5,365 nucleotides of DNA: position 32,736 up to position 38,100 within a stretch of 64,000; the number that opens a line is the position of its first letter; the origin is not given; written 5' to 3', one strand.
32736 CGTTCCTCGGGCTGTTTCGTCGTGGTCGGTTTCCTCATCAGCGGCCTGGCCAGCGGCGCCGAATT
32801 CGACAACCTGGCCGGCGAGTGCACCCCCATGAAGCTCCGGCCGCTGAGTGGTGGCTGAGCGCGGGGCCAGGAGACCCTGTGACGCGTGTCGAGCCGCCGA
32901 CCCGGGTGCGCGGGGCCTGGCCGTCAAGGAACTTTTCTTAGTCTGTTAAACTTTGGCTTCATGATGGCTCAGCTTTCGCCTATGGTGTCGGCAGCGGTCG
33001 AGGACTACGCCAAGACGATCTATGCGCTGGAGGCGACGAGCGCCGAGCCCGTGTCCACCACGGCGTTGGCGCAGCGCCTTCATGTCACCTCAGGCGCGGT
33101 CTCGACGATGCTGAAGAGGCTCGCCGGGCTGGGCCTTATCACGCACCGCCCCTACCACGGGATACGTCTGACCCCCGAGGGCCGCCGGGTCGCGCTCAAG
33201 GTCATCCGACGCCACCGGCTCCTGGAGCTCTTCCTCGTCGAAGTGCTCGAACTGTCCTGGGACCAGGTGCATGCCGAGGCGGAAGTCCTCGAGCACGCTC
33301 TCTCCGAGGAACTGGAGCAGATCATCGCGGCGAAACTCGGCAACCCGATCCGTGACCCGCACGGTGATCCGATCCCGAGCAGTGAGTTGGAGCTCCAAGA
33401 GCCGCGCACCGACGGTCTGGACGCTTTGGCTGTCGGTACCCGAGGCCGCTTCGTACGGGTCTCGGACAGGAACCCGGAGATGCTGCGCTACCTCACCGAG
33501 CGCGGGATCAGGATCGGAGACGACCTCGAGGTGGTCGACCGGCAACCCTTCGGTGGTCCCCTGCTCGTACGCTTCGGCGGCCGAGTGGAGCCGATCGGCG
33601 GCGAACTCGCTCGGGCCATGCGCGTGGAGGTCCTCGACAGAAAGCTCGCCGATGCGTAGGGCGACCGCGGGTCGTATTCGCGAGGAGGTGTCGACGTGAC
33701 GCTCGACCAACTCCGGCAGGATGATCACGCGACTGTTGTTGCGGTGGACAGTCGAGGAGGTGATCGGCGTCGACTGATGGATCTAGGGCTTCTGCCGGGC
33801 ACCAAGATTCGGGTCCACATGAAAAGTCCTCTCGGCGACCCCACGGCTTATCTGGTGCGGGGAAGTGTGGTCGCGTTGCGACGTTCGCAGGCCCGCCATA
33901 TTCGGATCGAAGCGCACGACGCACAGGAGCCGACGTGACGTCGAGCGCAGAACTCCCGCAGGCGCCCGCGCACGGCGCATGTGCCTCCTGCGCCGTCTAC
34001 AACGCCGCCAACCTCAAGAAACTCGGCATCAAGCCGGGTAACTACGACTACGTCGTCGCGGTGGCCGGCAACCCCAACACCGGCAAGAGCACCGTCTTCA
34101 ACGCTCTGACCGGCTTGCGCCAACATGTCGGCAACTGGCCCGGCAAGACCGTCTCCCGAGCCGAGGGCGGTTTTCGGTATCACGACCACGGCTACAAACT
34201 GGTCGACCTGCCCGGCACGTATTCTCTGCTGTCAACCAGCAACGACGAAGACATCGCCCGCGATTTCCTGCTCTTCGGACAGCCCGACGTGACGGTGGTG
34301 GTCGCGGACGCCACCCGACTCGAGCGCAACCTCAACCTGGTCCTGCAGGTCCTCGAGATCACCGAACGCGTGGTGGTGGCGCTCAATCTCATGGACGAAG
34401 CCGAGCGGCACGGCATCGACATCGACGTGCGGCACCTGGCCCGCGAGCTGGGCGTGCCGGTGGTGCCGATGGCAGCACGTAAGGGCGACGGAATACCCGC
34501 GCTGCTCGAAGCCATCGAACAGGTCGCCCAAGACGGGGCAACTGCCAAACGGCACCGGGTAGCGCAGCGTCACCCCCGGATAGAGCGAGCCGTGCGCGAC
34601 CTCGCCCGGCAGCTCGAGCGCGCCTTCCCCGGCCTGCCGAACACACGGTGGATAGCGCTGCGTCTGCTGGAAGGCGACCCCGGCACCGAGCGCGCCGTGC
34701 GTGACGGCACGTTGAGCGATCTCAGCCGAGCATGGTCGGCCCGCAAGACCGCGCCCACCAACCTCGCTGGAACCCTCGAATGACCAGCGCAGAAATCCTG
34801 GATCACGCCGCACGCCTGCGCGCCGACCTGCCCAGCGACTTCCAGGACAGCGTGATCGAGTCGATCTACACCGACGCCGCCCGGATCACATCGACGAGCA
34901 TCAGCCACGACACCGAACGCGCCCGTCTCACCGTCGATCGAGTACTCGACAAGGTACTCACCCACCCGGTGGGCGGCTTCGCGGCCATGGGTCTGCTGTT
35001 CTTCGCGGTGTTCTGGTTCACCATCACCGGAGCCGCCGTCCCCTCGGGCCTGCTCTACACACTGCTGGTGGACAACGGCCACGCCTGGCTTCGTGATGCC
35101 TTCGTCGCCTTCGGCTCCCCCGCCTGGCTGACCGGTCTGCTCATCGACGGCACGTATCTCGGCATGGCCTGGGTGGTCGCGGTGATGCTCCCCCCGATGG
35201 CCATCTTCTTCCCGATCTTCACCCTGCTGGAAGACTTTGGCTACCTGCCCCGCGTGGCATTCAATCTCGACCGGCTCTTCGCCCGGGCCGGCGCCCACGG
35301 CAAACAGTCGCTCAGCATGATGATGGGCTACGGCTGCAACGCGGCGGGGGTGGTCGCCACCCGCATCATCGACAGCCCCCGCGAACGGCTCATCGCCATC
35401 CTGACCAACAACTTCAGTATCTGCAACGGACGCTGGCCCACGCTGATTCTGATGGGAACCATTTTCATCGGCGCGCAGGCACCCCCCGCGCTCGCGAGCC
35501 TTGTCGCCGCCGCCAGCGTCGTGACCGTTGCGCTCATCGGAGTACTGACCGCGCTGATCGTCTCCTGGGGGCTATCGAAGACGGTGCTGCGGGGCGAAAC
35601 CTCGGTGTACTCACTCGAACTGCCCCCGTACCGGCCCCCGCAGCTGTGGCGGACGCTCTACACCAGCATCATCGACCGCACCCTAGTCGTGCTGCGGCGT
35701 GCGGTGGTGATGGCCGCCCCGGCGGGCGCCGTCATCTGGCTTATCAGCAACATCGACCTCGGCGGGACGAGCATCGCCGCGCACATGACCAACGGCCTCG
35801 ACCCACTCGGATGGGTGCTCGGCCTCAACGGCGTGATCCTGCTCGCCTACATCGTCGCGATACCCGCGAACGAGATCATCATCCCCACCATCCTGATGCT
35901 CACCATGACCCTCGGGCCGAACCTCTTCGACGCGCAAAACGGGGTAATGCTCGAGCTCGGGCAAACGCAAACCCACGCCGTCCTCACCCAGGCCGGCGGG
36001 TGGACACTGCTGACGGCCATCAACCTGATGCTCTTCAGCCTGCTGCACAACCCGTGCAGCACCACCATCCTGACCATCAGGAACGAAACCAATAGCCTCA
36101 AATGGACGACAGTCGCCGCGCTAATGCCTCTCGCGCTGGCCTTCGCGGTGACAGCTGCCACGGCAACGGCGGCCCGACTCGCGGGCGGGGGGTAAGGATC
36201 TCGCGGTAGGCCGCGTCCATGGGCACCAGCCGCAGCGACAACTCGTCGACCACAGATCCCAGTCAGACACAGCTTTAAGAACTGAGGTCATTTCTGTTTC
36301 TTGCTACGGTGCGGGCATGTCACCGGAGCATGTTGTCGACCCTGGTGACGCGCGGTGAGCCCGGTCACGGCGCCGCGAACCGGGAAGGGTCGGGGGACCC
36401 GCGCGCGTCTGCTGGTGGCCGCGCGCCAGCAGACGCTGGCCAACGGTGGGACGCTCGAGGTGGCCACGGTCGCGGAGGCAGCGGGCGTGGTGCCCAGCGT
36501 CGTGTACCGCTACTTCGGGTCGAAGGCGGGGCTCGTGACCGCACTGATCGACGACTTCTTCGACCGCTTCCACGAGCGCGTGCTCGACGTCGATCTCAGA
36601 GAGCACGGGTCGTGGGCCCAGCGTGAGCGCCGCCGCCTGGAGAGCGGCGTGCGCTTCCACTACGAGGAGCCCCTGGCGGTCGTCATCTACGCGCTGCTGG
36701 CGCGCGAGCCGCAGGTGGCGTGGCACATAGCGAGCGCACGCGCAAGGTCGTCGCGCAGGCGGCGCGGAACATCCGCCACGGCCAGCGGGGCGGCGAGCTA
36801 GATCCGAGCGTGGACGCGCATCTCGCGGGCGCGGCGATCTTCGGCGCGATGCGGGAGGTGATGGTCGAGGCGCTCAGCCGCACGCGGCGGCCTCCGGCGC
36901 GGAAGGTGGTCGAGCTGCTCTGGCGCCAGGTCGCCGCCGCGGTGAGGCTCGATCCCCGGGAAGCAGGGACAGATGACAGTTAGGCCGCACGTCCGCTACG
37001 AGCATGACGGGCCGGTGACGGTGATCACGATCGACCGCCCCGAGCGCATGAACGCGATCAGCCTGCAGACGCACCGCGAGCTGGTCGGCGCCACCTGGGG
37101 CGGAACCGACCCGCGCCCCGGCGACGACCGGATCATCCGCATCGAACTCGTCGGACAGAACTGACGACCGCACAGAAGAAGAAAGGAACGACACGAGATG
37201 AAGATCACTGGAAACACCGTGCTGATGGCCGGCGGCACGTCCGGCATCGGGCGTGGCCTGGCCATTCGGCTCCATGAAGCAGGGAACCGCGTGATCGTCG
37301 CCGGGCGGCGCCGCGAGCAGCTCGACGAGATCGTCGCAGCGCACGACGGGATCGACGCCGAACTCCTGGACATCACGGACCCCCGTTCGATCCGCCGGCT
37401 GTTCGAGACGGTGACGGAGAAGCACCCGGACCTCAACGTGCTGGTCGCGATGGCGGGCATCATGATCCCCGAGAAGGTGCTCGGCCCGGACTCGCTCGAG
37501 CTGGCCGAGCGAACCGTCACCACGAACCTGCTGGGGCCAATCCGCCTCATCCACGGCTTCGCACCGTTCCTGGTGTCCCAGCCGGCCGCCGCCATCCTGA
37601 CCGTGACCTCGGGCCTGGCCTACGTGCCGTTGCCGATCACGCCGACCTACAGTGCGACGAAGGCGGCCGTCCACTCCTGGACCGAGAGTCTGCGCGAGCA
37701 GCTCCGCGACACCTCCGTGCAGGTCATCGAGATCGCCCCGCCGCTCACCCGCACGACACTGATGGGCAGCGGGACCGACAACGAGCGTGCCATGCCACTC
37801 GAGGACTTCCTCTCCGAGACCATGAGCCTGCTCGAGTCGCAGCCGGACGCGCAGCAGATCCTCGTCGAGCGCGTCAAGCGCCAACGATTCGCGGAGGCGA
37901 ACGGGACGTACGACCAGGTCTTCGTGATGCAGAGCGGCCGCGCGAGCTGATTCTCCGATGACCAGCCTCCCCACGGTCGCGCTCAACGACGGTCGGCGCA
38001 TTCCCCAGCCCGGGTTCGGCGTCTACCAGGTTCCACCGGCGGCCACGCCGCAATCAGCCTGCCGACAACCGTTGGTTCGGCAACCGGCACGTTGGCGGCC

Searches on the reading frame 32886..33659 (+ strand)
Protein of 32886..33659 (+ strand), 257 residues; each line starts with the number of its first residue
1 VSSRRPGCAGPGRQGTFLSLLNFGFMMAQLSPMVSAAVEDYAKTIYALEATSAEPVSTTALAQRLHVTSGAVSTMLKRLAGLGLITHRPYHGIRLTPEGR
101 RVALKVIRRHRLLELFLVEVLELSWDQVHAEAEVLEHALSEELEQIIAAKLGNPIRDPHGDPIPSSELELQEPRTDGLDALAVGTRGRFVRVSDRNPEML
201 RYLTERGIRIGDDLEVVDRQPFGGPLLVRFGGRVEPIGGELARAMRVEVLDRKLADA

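Call 80: search_protein_families(library=pfam, proteins=[window:32886-33659:+], max_evalue=0.001)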
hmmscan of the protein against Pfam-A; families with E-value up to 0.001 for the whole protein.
window:32886-33659:+ (257 aa): 6 families
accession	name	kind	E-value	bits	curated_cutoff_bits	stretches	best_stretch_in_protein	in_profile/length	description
PF02742.21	Fe_dep_repr_C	-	1.3e-29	102.5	27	1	96-164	1-69/70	Iron dependent repressor, metal binding and dimerisation domain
PF04023.20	FeoA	-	1.9e-16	60.3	23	1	178-248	3-73/74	FeoA domain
PF01325.25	Fe_dep_repress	-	1.1e-12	48.4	26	1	33-92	1-59/60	Iron dependent repressor, N-terminal DNA binding domain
PF12802.13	MarR_2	-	4.3e-07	30.4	27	1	46-88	9-53/61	MarR family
PF01047.28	MarR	-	1e-05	25.8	24.6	1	53-87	15-49/59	MarR family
PF25213.1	HVO_A0261_N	-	0.00037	20.7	35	1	46-106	15-74/86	HVO_A0261 N-terminal domain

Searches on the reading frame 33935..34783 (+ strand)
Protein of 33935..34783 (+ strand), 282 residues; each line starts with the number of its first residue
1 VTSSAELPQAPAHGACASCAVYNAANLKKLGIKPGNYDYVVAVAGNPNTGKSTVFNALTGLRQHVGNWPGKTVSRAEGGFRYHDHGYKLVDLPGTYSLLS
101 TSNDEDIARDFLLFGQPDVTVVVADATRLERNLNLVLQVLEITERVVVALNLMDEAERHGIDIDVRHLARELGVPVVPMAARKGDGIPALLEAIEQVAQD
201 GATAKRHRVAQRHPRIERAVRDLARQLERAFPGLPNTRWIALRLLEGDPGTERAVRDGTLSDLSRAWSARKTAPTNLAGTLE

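Call 80: search_protein_families(library=pfam, proteins=[window:33935-34783:+], max_evalue=0.001)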
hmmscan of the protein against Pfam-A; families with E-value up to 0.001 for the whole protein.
window:33935-34783:+ (282 aa): 5 families
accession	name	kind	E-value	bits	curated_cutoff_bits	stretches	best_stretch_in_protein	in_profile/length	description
PF02421.24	FeoB_N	-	1.3e-62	210.4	27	1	40-194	2-156/156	Ferrous iron transport protein B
PF01926.29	MMR_HSR1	-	2.1e-19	70.1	21.9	1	41-151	2-112/113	50S ribosome-binding GTPase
PF00009.33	GTP_EFTU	-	5.9e-07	29.7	26.5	1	70-199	54-187/188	Elongation factor Tu GTP binding domain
PF17910.6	FeoB_Cyto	-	9.2e-07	29.6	23.4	1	214-257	3-46/90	FeoB cytosolic helical domain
PF00350.29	Dynamin_N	-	0.00014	22.3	27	0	41-62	1-22/168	Dynamin family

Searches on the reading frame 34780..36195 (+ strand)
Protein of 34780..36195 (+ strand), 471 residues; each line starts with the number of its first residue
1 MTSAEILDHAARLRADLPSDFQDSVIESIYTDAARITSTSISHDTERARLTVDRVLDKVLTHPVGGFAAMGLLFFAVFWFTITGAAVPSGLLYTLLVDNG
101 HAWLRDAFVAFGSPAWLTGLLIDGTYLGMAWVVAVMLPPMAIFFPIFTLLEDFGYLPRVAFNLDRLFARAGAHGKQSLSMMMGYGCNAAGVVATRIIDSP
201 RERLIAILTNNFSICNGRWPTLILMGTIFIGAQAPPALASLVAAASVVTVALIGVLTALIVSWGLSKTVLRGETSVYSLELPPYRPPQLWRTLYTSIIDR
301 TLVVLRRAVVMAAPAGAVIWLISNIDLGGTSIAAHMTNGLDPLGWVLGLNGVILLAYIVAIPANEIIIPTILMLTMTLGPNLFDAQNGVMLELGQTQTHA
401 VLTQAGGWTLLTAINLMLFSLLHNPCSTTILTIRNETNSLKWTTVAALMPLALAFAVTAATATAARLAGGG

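Call 61: search_protein_families(library=pfam, proteins=[window:34780-36195:+], max_evalue=0.0001)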
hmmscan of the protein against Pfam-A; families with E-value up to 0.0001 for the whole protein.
window:34780-36195:+ (471 aa): 2 families
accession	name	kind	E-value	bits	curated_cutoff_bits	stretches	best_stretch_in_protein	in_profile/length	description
PF07670.19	Gate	-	1.5e-25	90.1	29.6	2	135-226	3-101/104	Nucleoside recognition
PF07664.17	FeoB_C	-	9.7e-13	48.1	26.6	1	248-296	2-51/54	Ferrous iron transport protein B C terminus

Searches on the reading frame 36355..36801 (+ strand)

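Call 61: search_protein_families(library=pfam, proteins=[window:36355-36801:+], max_evalue=0.0001)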
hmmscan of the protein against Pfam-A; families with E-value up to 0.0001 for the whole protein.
window:36355-36801:+ (148 aa): 1 family
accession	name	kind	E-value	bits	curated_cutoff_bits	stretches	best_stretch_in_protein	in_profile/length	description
PF00440.29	TetR_N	-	9.9e-08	32.1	24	1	22-64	4-47/47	Bacterial regulatory proteins, tetR family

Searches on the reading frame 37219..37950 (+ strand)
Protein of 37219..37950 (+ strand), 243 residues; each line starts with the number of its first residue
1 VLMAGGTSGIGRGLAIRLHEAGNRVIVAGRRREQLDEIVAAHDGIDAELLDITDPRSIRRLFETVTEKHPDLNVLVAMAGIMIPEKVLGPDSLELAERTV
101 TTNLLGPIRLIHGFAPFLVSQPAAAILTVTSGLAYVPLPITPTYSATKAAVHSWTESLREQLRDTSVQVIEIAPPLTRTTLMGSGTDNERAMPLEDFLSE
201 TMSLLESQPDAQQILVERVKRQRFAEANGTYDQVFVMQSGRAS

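Call 61: search_protein_families(library=pfam, proteins=[window:37219-37950:+], max_evalue=0.0001)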
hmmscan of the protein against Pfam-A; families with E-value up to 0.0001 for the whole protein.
window:37219-37950:+ (243 aa): 4 families
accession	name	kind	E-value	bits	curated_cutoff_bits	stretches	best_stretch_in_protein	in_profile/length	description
PF00106.31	adh_short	-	9.2e-37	126.9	26.6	1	2-185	4-190/195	short chain dehydrogenase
PF13561.12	adh_short_C2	-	1.7e-24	87.2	27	1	7-189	5-187/236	Enoyl-(Acyl carrier protein) reductase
PF08659.16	KR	-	1.4e-08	35.3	22.6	1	2-166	4-172/180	KR domain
PF01370.27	Epimerase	-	1.7e-06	28.1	20.9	1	1-162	1-160/240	NAD dependent epimerase/dehydratase family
